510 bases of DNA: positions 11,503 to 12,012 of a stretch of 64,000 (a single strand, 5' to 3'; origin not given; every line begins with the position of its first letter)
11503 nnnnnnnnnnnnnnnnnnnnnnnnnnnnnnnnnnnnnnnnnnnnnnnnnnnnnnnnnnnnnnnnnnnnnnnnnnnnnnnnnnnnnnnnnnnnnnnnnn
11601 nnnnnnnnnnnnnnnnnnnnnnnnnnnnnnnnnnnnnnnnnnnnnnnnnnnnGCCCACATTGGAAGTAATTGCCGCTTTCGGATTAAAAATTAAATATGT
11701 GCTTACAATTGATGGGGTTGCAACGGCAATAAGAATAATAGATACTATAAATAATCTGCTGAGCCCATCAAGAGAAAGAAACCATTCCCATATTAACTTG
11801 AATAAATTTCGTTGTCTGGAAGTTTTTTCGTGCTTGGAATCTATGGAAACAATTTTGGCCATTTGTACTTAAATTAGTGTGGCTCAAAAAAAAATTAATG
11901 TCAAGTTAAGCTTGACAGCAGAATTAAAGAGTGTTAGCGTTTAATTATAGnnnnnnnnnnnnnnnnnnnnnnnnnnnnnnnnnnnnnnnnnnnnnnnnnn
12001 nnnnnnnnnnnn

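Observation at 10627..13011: Shared N-terminal membrane-anchor motif in four exported proteins: a possible lineage-specific sorting signal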

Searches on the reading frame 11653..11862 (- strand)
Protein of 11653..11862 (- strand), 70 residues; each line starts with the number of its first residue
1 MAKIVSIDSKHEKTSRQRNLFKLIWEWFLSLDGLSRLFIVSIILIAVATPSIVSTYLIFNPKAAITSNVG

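Call 8: find_homologous_proteins(query=A1, max_evalue=0.01)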
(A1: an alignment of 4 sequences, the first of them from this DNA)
Query A1 (4 sequences): 15 candidates shared short words with the query, none scored E <= 0.01.

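Call 15: search_protein_representatives(alignment_id=A1)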
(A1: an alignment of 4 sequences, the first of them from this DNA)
Query: 4 sequences, 70 profile positions. Proteins with E-value up to 0.001 (for the whole library): 209; up to 1e-10: 81; up to 1e-30: 1. The best 150 are listed.
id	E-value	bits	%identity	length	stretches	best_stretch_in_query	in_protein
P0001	4.8e-31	122.4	-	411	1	1-70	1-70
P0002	5.0e-29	116.0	-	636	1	1-70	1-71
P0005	8.2e-24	99.3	-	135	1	1-66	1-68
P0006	1.9e-23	98.1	-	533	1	1-66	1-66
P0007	6.3e-22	93.2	-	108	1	1-66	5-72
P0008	2.3e-21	91.4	-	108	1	1-67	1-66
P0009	1.9e-20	88.5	-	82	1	1-66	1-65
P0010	1.3e-19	85.8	-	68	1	1-66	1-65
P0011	2.7e-19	84.8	-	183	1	1-64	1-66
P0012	1.3e-18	82.6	-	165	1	1-66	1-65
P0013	1.8e-18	82.1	-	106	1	1-64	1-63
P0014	1.0e-17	79.8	-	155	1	1-67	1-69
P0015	2.1e-17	78.8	-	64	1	1-61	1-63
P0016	5.8e-17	77.3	-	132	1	1-67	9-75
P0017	4.7e-16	74.4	-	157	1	1-66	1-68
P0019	5.7e-16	74.1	-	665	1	1-67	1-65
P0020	1.2e-15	73.1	-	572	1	1-66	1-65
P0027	2.7e-14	68.8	-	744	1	1-61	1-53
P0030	7.1e-14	67.4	-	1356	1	1-66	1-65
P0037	5.3e-13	64.6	-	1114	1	1-66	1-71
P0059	3.9e-12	61.9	-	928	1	1-65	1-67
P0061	4.9e-12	61.5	-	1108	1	1-64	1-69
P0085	1.6e-10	56.7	-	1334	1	1-68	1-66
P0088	2.6e-10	56.0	-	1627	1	1-65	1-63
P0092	3.7e-10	55.5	-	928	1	7-63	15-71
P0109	3.0e-09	52.6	-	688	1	1-66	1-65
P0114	5.4e-09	51.8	-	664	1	1-65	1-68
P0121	1.1e-08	50.8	-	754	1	1-67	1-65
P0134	5.1e-08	48.7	-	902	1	3-66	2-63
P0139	1.1e-07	47.6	-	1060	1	21-66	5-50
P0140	1.2e-07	47.5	-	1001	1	1-63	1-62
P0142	1.6e-07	47.1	-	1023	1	1-67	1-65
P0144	2.4e-07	46.5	-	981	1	1-64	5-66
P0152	6.2e-07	45.2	-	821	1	1-61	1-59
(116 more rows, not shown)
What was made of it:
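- On Classical Sec / signal peptidase I signal peptide: All 150 listed matches start at residues 1-15 (call 15).
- E-values reach 1e-24 in 1.84 billion proteins, always at the N-terminus (call 15).
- Tried and rejected: The exhaustive HMM search was needed (call 15).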

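Call 22: find_homologous_proteins(query=A2, max_evalue=0.001)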
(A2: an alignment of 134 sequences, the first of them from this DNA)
Query A2 (134 sequences) (66 aa, profile of the alignment): 4 proteins with E <= 0.001 among 322 candidates.
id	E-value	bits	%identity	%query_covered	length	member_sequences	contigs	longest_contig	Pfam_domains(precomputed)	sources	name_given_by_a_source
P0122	2.6e-15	74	34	85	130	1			-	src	-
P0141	2.8e-13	67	30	71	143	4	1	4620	-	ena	-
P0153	4.6e-13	66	30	86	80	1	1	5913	-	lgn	-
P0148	2.3e-11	61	26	82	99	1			-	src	-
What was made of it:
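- Tried and rejected: Word-index protein searches with the module alignments gave almost nothing: 0 and 4 hits (calls 8, 22).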

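Call 29: list_cluster_members(proteins=[P0006, P0019, P0020, P0027, P0030, P0037, P0059, P0088, P0085, P0061])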
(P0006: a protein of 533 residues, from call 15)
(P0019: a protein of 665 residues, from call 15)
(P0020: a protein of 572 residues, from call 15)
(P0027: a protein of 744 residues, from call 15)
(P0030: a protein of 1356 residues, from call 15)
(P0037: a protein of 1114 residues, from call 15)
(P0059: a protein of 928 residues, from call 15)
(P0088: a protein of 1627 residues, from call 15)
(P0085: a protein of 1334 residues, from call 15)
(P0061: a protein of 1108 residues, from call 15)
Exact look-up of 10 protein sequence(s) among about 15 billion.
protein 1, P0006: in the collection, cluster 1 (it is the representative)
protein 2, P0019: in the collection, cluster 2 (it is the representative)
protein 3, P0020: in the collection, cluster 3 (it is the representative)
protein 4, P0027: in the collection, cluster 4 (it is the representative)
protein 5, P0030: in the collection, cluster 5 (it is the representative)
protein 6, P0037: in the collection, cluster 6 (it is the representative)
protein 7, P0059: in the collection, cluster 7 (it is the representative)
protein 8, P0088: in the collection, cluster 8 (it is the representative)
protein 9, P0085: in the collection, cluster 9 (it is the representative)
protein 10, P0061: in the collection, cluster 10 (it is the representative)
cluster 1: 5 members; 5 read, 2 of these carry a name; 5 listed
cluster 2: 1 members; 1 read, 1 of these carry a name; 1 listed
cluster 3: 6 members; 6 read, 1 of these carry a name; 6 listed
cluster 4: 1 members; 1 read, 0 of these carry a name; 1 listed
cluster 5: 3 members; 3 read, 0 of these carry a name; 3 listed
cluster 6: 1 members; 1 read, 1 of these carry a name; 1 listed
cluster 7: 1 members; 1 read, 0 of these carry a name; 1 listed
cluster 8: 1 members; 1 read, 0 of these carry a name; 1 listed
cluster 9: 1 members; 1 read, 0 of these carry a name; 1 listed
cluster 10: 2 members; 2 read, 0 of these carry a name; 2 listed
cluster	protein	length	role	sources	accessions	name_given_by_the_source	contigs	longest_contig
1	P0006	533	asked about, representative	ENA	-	-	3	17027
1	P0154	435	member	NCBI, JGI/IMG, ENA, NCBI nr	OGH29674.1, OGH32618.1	MAG: hypothetical protein A3F30_00770 [Candidatus Levybacteria bacterium ...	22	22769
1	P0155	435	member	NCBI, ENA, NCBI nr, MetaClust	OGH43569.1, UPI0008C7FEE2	MAG: hypothetical protein A3H50_01880 [Candidatus Levybacteria bacterium ... | status=active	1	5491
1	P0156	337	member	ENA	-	-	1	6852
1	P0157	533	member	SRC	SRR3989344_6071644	-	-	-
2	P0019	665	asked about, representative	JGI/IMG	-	uncharacterized protein YkwD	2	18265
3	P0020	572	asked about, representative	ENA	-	-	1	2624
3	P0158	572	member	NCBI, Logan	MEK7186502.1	MAG: CAP domain-containing protein [Patescibacteria group bacterium]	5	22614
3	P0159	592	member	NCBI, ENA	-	-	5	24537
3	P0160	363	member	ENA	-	-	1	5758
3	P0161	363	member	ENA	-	-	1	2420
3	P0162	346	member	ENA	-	-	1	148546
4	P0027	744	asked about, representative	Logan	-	-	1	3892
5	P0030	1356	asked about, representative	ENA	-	-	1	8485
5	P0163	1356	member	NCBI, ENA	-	-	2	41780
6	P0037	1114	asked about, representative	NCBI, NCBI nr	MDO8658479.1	MAG: hypothetical protein Q7K55_07085, partial [Candidatus Levybacteria bacterium] | hypothetical protein [Candidatus Levybacteria bacterium]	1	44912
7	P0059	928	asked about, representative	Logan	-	-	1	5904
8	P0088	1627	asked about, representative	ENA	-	-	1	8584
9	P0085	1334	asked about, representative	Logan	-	-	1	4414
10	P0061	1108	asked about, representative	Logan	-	-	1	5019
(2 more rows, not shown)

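Call 39: list_cluster_members(proteins=[P0121, P0134, P0139, P0140, P0142, P0144, P0152, P0109, P0114, P0092])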
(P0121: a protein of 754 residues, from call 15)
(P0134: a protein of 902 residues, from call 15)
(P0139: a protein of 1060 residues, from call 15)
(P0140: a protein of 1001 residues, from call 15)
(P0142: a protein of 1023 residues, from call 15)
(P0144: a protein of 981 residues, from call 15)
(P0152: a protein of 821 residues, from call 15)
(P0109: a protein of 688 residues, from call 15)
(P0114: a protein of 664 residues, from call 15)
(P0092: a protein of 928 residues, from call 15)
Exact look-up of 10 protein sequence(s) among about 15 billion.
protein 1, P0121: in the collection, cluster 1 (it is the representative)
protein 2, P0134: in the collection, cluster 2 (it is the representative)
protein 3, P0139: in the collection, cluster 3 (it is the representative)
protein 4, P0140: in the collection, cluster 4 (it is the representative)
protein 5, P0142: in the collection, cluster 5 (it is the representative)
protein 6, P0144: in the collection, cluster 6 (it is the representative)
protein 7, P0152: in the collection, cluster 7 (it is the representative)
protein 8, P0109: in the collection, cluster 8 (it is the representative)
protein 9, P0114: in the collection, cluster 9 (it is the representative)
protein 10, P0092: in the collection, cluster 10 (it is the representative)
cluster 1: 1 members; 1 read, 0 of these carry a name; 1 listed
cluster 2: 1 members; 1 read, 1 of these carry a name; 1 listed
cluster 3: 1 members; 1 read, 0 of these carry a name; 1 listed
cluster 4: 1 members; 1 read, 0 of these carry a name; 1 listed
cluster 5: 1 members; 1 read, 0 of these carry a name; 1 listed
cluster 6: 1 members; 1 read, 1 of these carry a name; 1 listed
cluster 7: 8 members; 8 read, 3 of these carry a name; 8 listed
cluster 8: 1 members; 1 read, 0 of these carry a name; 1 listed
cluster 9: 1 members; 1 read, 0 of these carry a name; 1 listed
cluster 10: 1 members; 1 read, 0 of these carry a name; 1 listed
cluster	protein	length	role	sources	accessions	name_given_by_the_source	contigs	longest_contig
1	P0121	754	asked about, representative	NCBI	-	-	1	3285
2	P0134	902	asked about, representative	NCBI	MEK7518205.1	MAG: choice-of-anchor X domain-containing protein, partial [Patescibacteria group ...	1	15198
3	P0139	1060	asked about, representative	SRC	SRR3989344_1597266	-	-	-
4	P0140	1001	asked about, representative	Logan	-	-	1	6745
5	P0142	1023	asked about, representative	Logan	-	-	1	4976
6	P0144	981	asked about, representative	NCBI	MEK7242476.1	MAG: G8 domain-containing protein, partial [Planctomycetota bacterium]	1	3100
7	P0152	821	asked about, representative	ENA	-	-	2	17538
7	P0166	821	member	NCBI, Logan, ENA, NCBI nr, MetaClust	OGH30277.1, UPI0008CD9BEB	MAG: hypothetical protein A3E40_01140 [Candidatus Levybacteria bacterium ... | status=active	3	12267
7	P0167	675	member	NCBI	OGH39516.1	MAG: hypothetical protein A3B41_03850, partial [Candidatus Levybacteria bacterium ...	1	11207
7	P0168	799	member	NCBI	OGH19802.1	MAG: hypothetical protein A3D74_01795, partial [Candidatus Levybacteria bacterium ...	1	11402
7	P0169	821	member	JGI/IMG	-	-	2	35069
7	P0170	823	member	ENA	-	-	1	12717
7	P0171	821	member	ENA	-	-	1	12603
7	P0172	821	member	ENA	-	-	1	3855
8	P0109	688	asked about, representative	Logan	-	-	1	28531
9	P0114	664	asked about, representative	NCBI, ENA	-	-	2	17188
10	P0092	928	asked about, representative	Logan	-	-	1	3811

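Call 45: find_encoding_contigs(protein=P0162, flank=10000, max_places=2)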
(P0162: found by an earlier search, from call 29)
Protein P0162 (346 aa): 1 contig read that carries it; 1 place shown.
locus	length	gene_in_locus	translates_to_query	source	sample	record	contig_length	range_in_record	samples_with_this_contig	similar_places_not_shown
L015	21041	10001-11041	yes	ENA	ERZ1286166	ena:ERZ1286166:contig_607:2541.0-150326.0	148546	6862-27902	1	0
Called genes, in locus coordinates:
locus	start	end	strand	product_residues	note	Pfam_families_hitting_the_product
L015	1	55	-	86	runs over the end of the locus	-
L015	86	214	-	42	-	-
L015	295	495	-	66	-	-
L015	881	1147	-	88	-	-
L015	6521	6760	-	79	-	PF00012:HSP70 (weak)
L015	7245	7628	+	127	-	-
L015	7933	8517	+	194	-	-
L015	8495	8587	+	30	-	-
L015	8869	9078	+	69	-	-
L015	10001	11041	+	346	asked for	-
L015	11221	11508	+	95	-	PF01327:Pep_deformylase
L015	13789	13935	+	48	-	PF00300:His_Phos_1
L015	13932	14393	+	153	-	PF00300:His_Phos_1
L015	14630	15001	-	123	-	PF18884:TSP3_bac (weak)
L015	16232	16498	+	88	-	-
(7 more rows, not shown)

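Call 46: find_encoding_contigs(protein=P0163, flank=10000, max_places=2)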
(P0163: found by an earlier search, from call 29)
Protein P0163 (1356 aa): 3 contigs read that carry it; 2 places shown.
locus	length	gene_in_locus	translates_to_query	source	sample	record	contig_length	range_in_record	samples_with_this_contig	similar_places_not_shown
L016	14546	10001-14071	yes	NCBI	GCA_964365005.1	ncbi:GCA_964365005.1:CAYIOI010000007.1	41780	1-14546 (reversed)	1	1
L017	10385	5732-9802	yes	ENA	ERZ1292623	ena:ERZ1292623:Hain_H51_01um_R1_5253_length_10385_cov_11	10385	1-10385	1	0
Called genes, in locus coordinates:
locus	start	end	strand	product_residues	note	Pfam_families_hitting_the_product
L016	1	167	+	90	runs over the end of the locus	PF00708:Acylphosphatase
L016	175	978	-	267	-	PF13098:Thioredoxin_2 (weak), PF13462:Thioredoxin_4, PF01323:DSBA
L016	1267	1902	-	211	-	-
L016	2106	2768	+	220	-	PF00027:cNMP_binding, PF13545:HTH_Crp_2, PF00325:Crp (weak)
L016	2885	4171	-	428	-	PF13384:HTH_23 (faint)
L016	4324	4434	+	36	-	-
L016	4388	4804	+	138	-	-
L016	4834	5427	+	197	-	PF04173:DoxD, PF07681:DoxX (weak)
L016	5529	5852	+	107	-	PF00085:Thioredoxin, PF13098:Thioredoxin_2 (weak), PF13192:Thioredoxin_3 (faint), PF13905:Thioredoxin_8 (faint)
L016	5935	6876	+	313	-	PF01946:Thi4 (weak), PF13434:Lys_Orn_oxgnase (faint), PF00890:FAD_binding_2 (weak), PF01134:GIDA (faint), PF07992:Pyr_redox_2, PF12831:FAD_oxidored, PF13738:Pyr_redox_3, PF00070:Pyr_redox, +2 more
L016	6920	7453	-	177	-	-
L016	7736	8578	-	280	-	-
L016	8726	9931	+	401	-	PF13620:CarboxypepD_reg, PF13715:CarbopepD_reg_2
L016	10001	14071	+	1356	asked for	PF00082:Peptidase_S8, PF01839:FG-GAP (faint), PF13517:FG-GAP_3 (weak), PF17957:Big_7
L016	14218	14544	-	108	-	?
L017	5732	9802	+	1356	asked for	PF00082:Peptidase_S8, PF01839:FG-GAP (faint), PF13517:FG-GAP_3 (weak), PF17957:Big_7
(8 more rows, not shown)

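Call 48: predict_structure(alignment_id=A2)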
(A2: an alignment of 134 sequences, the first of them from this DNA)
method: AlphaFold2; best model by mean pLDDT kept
length: 66 residues; sequences in the alignment: 134
mean_pLDDT: 73.0   pTM: 0.39
mean pLDDT of the five models: 73.0, 72.3, 72.1, 71.9, 71.9
residues with pLDDT >= 90: 12; 70-90: 26; 50-70: 21; < 50: 7
segments of 3 or more residues with pLDDT < 50: 9-13
pLDDT, mean of each block of 10 residues (from residue 1): 52 56 82 87 92 73 67
secondary structure, 60 per line:
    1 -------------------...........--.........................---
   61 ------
elements in order: H20-30 H33-57
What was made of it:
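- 11674..11862 (-): Leader module of the CAP-dockerin protein (residues 1-63, ending ...IFNPKA). AF2: residues 1-19 disordered, helix 20-30, helix 33-57, coil 58-66 (call 48).
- On Classical Sec / signal peptidase I signal peptide: Helix 33-57 is followed by a 6-residue coil (call 48).
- Call 48: AF2 places the helix end six residues before the A, a normal c-region length. The predicted helix is 25 residues long (call 48), closer to a signal anchor than to a typical h-region.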

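Call 50: find_encoding_contigs(protein=P0037, flank=10000, max_places=1)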
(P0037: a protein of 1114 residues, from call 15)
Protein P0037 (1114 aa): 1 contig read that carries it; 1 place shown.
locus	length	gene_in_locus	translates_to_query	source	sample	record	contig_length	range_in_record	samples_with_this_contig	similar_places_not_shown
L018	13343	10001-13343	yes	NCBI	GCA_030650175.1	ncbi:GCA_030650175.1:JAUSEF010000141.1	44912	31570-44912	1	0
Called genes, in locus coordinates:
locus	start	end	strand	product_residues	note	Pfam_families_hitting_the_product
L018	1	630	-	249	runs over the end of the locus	PF04294:VanW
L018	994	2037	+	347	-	-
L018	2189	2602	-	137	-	PF01850:PIN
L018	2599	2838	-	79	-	-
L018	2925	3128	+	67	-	-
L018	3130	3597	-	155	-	-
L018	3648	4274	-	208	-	PF01569:PAP2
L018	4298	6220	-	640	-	PF01039:Carboxyl_trans, PF03255:ACCA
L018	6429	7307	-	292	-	PF00483:NTP_transferase, PF12804:NTP_transf_3 (weak)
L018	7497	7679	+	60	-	PF00584:SecE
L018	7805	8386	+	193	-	PF02357:NusG, PF00467:KOW (weak)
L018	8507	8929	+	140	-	PF03946:Ribosomal_L11_N, PF00298:Ribosomal_L11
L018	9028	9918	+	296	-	PF00687:Ribosomal_L1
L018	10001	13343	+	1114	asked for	?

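Call 51: find_encoding_contigs(protein=P0169, flank=10000, max_places=1)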
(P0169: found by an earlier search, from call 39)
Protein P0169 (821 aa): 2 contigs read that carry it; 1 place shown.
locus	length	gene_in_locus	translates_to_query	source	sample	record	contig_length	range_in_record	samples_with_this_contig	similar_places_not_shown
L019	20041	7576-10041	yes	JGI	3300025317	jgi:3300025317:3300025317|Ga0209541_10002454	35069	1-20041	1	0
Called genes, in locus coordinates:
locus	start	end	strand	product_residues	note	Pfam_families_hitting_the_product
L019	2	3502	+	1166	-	?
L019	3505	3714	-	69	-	PF00376:MerR, PF12728:HTH_17, PF13411:MerR_1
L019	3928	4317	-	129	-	PF16320:Ribosomal_L12_N, PF00542:Ribosomal_L12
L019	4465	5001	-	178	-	PF00466:Ribosomal_L10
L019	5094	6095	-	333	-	-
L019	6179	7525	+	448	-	PF20706:GT4-conflict (weak), PF00534:Glycos_transf_1, PF13692:Glyco_trans_1_4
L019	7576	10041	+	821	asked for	PF17829:GH115_C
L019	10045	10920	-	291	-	PF00687:Ribosomal_L1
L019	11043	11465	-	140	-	PF03946:Ribosomal_L11_N, PF00298:Ribosomal_L11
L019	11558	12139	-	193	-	PF02357:NusG, PF00467:KOW (weak)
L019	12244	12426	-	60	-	PF00584:SecE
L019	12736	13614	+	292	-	PF00483:NTP_transferase, PF12804:NTP_transf_3 (weak)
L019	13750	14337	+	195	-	PF01569:PAP2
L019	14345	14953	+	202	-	-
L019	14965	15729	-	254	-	PF23023:Anti-Pycsar_Apyc1, PF00753:Lactamase_B, PF12706:Lactamase_B_2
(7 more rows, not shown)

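Call 52: find_encoding_contigs(protein=P0109, flank=10000, max_places=1)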
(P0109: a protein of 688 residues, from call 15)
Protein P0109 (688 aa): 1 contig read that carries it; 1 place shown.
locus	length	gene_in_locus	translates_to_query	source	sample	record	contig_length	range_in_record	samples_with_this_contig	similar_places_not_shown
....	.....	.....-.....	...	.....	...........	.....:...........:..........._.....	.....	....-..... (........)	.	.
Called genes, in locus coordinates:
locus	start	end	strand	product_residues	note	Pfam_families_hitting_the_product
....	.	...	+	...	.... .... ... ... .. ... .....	-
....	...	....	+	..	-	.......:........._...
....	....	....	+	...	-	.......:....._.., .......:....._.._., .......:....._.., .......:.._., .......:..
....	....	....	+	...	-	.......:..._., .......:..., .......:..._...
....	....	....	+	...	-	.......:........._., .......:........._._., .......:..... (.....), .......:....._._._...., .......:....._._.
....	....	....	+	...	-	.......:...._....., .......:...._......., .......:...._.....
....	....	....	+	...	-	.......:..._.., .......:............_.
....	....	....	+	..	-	-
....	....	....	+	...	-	-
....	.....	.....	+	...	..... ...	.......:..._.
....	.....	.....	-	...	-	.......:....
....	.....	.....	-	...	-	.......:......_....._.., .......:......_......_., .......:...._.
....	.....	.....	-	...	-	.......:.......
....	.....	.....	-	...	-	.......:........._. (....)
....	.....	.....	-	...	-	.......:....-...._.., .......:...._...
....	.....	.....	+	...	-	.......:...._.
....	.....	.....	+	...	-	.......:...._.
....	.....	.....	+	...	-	-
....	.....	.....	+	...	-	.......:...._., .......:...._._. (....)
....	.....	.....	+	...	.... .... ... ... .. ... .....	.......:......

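Call 56: search_protein_families(library=pfam, alignment_id=A2, max_evalue=10)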
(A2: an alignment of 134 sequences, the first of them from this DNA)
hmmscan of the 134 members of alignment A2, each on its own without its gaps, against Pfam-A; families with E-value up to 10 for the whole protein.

A. member 1, seq(66 aa): 0 families

B. families by the number of members that match (of 134 scanned): 54 families (the first 25 are shown)
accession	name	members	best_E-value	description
PF12911.12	OppC_N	7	0.021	N-terminal TM domain of oligopeptide transport permease C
PF02935.21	COX7C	4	0.016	Cytochrome c oxidase subunit VIIc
PF00122.25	E1-E2_ATPase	3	0.02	E1-E2 ATPase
PF22852.1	SoxE_N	2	0.0077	Sulfocyanin, N-terminal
PF02322.20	Cyt_bd_oxida_II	2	0.0078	Cytochrome bd terminal oxidase subunit II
PF25503.1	TPR_CHK1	2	0.021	CHK1-like, TPR repeats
PF11199.13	DUF2891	2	0.037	Protein of unknown function (DUF2891)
PF12113.13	SVM_signal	2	0.096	SVM protein signal sequence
PF06814.19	GOST_TM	1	0.0022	GOST, seven transmembrane domain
PF16913.11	PUNUT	1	0.0032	Purine nucleobase transmembrane transport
PF02453.23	Reticulon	1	0.0052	Reticulon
PF13624.11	SurA_N_3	1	0.0062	SurA-like N-terminal domain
PF08019.17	EptA_B_N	1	0.01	Phosphoethanolamine transferase EptA/EptB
PF03554.18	Herpes_UL73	1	0.014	UL73 viral envelope glycoprotein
PF05568.16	ASFV_J13L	1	0.015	African swine fever virus J13L protein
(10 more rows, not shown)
